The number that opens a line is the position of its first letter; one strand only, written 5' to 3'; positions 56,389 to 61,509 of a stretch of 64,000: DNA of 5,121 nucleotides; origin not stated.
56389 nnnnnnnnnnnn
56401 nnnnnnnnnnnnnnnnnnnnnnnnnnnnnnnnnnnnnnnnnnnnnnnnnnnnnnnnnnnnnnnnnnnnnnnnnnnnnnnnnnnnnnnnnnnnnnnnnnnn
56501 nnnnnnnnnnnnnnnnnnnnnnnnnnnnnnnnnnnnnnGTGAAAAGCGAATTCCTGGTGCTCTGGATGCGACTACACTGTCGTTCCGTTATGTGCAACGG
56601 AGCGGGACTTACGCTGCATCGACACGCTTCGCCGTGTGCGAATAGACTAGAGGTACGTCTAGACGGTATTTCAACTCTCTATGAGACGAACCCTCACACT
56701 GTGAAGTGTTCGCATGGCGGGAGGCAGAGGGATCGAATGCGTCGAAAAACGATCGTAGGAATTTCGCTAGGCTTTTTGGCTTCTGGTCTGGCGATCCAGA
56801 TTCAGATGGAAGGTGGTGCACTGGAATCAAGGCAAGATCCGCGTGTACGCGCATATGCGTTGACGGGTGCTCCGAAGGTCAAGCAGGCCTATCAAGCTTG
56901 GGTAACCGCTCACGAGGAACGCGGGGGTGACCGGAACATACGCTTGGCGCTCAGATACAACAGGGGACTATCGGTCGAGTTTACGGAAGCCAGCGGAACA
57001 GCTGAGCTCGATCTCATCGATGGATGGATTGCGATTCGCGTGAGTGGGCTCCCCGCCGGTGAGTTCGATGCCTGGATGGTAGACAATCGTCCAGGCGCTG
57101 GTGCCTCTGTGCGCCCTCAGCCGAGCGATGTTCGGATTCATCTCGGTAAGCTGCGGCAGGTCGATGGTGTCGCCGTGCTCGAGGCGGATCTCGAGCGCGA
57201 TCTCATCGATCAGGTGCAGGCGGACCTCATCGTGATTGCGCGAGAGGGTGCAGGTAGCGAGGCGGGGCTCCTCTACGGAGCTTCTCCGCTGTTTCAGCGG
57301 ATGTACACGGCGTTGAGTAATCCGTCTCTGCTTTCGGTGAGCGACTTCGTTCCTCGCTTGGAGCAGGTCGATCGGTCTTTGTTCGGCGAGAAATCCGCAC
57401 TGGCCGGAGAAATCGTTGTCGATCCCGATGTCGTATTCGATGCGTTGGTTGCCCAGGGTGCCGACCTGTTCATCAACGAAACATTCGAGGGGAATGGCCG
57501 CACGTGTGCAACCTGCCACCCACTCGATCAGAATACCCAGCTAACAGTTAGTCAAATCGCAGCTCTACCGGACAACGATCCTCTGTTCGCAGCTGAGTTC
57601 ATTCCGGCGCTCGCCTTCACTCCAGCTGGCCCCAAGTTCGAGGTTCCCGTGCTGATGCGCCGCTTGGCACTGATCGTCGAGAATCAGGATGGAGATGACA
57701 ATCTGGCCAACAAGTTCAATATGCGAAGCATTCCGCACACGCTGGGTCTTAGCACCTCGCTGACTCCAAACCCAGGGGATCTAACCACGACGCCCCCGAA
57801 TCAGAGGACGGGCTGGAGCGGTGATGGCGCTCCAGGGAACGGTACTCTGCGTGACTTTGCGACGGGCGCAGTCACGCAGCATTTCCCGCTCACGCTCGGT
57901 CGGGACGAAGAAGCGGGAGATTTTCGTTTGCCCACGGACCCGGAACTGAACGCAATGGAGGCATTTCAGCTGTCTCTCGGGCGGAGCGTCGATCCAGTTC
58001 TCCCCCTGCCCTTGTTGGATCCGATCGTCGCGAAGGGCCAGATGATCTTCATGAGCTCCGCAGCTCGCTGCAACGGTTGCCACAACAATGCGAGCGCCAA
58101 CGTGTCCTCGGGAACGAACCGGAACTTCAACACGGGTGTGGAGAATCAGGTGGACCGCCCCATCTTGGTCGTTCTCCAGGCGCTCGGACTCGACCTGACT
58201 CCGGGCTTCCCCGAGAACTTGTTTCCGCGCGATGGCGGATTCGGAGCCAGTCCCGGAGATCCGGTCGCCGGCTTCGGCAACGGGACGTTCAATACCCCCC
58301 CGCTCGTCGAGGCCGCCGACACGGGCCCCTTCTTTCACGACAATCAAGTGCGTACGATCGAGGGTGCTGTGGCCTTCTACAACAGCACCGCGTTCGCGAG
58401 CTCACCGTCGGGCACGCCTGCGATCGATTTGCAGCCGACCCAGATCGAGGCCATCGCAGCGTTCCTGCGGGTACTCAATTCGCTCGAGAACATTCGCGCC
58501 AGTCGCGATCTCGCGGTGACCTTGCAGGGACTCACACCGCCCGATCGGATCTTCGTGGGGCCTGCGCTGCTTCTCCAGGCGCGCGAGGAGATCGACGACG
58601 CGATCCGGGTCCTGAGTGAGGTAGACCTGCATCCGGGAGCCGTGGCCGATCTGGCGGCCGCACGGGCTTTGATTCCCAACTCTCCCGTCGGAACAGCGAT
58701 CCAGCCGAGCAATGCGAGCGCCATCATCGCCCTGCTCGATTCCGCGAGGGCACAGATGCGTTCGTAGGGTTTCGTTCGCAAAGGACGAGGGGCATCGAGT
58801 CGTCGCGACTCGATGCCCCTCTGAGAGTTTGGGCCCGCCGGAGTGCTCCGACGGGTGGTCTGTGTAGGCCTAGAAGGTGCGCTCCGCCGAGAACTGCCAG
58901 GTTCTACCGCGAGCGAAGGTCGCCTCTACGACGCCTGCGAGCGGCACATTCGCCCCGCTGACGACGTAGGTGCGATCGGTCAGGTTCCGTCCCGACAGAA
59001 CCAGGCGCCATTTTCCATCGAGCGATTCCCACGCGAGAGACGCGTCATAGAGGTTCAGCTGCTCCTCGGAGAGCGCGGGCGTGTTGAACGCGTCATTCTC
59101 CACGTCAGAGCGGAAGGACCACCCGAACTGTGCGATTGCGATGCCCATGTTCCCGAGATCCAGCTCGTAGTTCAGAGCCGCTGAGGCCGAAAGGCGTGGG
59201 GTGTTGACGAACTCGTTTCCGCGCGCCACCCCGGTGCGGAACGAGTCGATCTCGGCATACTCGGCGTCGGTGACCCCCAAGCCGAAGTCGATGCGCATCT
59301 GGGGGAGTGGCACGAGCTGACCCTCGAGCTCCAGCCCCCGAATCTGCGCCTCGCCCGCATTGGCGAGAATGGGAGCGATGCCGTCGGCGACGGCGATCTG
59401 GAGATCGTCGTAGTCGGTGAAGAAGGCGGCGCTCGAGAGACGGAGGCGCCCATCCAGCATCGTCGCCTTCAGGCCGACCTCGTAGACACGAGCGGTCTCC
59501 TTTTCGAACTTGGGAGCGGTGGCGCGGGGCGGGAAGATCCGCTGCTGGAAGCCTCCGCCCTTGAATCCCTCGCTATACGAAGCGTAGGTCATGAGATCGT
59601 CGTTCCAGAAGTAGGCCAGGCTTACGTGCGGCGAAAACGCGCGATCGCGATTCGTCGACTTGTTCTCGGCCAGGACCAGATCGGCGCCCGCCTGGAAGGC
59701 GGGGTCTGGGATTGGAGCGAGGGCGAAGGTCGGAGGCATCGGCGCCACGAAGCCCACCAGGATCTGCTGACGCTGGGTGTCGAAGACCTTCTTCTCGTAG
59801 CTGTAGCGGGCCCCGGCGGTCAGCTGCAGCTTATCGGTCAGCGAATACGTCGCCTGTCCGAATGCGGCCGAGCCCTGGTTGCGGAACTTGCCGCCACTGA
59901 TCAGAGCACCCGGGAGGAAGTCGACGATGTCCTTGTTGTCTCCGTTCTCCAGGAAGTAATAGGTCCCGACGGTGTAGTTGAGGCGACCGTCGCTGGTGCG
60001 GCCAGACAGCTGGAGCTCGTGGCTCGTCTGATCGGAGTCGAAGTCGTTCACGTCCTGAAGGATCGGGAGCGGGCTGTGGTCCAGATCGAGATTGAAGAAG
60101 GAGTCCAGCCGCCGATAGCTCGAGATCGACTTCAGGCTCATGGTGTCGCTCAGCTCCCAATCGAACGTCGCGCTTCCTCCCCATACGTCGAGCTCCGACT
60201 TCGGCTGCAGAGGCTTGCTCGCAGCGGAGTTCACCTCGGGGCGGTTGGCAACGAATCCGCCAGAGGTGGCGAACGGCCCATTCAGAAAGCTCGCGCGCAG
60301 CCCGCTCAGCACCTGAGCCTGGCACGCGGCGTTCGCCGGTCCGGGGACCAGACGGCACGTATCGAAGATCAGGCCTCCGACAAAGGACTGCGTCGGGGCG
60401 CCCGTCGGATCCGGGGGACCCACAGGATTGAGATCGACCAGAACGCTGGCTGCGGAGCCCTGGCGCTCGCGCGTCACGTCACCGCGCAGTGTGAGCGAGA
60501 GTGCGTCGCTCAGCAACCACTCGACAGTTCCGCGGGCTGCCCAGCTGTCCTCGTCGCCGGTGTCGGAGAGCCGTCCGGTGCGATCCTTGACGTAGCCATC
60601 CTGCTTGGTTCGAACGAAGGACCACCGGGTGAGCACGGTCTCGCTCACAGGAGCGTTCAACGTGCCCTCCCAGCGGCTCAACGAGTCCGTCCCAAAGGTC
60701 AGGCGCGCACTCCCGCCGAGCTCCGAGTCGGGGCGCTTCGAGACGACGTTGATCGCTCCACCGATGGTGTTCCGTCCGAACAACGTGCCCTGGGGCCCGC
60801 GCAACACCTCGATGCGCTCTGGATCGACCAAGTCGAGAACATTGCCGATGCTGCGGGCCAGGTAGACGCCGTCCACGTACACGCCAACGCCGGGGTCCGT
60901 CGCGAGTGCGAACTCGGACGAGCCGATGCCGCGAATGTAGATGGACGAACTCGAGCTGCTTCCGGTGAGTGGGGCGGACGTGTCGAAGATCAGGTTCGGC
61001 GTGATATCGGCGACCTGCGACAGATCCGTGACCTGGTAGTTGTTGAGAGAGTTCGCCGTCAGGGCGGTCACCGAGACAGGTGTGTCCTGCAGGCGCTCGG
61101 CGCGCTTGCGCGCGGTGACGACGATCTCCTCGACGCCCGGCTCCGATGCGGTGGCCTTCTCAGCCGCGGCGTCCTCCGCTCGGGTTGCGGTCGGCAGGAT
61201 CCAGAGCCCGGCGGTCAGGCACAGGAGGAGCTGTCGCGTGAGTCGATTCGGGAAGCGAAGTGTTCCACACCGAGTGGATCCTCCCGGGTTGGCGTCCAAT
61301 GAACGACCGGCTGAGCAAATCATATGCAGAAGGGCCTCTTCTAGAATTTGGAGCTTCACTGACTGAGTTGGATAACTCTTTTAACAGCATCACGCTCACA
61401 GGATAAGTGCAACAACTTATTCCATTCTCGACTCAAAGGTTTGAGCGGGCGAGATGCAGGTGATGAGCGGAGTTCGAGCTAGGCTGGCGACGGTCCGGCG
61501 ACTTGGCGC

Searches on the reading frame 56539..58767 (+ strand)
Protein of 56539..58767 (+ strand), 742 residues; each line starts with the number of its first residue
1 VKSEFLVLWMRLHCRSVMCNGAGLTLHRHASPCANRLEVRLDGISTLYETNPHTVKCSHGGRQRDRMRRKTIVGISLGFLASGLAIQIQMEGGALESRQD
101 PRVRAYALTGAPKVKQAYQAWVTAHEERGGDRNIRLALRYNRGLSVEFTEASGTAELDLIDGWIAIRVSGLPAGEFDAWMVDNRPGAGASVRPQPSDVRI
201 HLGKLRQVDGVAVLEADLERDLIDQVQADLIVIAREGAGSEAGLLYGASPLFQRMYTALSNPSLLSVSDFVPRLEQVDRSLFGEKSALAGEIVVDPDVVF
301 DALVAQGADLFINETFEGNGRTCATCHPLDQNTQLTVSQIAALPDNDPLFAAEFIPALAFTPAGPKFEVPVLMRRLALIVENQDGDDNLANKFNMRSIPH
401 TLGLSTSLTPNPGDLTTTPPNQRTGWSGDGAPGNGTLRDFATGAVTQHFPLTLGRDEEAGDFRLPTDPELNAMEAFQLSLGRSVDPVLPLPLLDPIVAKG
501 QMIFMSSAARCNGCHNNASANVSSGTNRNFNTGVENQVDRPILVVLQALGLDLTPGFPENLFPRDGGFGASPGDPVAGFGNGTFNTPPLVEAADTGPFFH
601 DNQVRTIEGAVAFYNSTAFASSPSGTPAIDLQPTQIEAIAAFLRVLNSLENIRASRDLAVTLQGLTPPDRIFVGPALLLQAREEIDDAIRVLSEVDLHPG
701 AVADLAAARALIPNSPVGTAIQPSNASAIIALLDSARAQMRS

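Call 5: search_protein_families(library=pfam, proteins=[window:56539-58767:+], max_evalue=10)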
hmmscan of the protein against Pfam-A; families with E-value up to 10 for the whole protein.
window:56539-58767:+ (742 aa): 4 families
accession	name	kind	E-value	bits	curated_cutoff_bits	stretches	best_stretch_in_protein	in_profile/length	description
PF00034.26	Cytochrom_C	-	0.00056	21.6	21.3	1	498-645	2-88/90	Cytochrome c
PF03150.19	CCP_MauG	-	0.0014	19.7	25.6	2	508-610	21-77/149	Di-haem cytochrome c peroxidase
PF22113.1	Mtrc-MtrF_II-IV_dom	-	0.079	12.9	30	1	505-524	117-137/176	Outer membrane cytochrome MtrC/MtrF-like, domains II/IV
PF14522.11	Cytochrome_C7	-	0.087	13.1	24.8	1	506-521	39-54/67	Cytochrome c7 and related cytochrome c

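Call 6: search_protein_families(library=ncbifam, proteins=[window:56539-58767:+], max_evalue=10)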
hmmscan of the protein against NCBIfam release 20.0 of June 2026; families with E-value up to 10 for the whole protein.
window:56539-58767:+ (742 aa): 5 families
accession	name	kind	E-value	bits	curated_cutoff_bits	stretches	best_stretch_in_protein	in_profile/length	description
TIGR04039.1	MXAN_0977_Heme2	hypoth_equivalog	6.6e-05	22.1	362.85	1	498-617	173-278/336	MbnH family di-heme enzyme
TIGR03981.2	SAM_quin_mod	hypoth_equivalog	0.016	14.1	340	1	583-615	327-359/411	His-Xaa-Ser system-associated MauG-like protein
NF041895.1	choice_anch_V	domain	0.022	14.8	42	1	315-338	20-42/150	choice-of-anchor V domain-containing protein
TIGR01904.2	GSu_C4xC__C2xCH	domain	0.024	14.4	27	1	506-524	47-65/73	CxxxxCH/CxxCH domain c-type cytochrome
TIGR03791.1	TTQ_mauG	equivalog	0.046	12.9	443.85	1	582-618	212-248/291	tryptophan tryptophylquinone biosynthesis enzyme MauG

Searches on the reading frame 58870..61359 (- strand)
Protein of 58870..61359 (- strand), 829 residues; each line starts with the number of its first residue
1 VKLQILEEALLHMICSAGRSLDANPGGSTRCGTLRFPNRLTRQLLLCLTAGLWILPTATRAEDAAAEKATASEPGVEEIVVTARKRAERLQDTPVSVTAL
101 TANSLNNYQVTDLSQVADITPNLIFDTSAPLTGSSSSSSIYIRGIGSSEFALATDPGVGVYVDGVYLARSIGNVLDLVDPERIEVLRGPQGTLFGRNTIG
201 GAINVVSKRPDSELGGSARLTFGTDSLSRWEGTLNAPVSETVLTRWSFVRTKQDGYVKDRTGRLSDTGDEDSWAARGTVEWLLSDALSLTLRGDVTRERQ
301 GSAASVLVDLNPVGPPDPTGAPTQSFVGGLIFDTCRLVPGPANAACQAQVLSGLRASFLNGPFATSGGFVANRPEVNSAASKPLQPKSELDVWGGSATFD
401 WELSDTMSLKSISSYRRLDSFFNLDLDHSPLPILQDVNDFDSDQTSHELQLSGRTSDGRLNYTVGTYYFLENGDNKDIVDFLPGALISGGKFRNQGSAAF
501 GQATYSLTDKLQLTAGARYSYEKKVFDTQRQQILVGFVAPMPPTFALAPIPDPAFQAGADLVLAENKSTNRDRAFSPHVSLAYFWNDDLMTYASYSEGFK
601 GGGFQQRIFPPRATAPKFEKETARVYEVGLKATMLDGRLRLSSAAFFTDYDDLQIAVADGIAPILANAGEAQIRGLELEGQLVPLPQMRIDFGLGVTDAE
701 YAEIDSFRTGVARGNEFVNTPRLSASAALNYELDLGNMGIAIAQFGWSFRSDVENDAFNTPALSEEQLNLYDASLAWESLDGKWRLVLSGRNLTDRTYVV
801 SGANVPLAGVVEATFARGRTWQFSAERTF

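Call 5: search_protein_families(library=pfam, proteins=[window:58870-61359:-], max_evalue=10)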
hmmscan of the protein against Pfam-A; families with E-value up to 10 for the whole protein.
window:58870-61359:- (829 aa): 3 families
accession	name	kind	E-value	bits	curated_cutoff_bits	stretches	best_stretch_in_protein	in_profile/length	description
PF00593.30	TonB_dep_Rec_b-barrel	-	5e-47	162.2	27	1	377-793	44-436/436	TonB dependent receptor-like, beta-barrel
PF07715.20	Plug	-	3.6e-18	66.5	23.9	1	90-202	2-107/107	TonB-dependent Receptor Plug Domain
PF25183.1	OMP_b-brl_4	-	4.3e-05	22.6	30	1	490-597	361-460/838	Outer membrane beta barrel domain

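Call 60: search_protein_families(library=ncbifam, proteins=[window:58870-61359:-], max_evalue=0.001)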
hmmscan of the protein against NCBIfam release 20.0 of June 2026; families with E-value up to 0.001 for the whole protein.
window:58870-61359:- (829 aa): 29 families (the best 25 are shown)
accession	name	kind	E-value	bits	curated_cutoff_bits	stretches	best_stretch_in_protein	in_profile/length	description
TIGR01783.1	TonB-siderophor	subfamily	3.7e-53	181.1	223.5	2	566-826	399-646/649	TonB-dependent siderophore receptor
TIGR01785.1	TonB-hemin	subfamily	7.7e-34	117.1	316.85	2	493-829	362-677/677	TonB-dependent heme/hemoglobin receptor family protein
TIGR01779.1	TonB-B12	equivalog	4.5e-24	84.9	599.7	2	66-289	19-238/614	TonB-dependent vitamin B12 receptor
NF053590.1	TonB_dep_TOL0244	equivalog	3.4e-23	82.1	645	2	613-798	407-580/604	TOL_0244 family TonB-dependent receptor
NF007465.0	PRK10044.1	equivalog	1.5e-22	79.6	803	2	80-227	66-206/726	ferrichrome porin FhuA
TIGR01786.1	TonB-hemlactrns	subfamily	1.9e-22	79.4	323.75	2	491-829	387-719/719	TonB-dependent hemoglobin/transferrin/lactoferrin family receptor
NF047944.1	FoxamRcptFoxA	equivalog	4.4e-20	71.5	1300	2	79-305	34-254/697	ferrioxamine B receptor FoxA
NF010651.0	PRK14050.1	equivalog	2e-19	69.2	884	2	63-213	48-191/730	TonB-dependent siderophore receptor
NF007349.0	PRK09840.1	equivalog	9.8e-19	66.8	686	1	79-253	57-220/760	catecholate siderophore receptor Fiu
NF007926.1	PRK10641.1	equivalog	9.6e-17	60.7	836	1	69-292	20-241/617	TonB-dependent vitamin B12 receptor BtuB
NF010650.0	PRK14049.1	equivalog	1.8e-14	52.9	904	2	566-777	474-679/729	ferrioxamine B receptor precursor protein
NF041535.1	TonB_rec_PqqU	equivalog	7.9e-14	50.9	1200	2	570-801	417-646/676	TonB-dependent receptor PqqU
NF010012.0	PRK13486.1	equivalog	2.7e-13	49.2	924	1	78-210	27-160/696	TonB-dependent receptor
NF050067.1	TonBEntbctnRecCfrA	equivalog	8e-13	47.6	1200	1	72-220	22-170/698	TonB-dependent ferric enterobactin receptor CfrA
NF010011.0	PRK13484.1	equivalog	4.3e-12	45.1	1197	1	70-209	24-160/682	IreA family TonB-dependent siderophore receptor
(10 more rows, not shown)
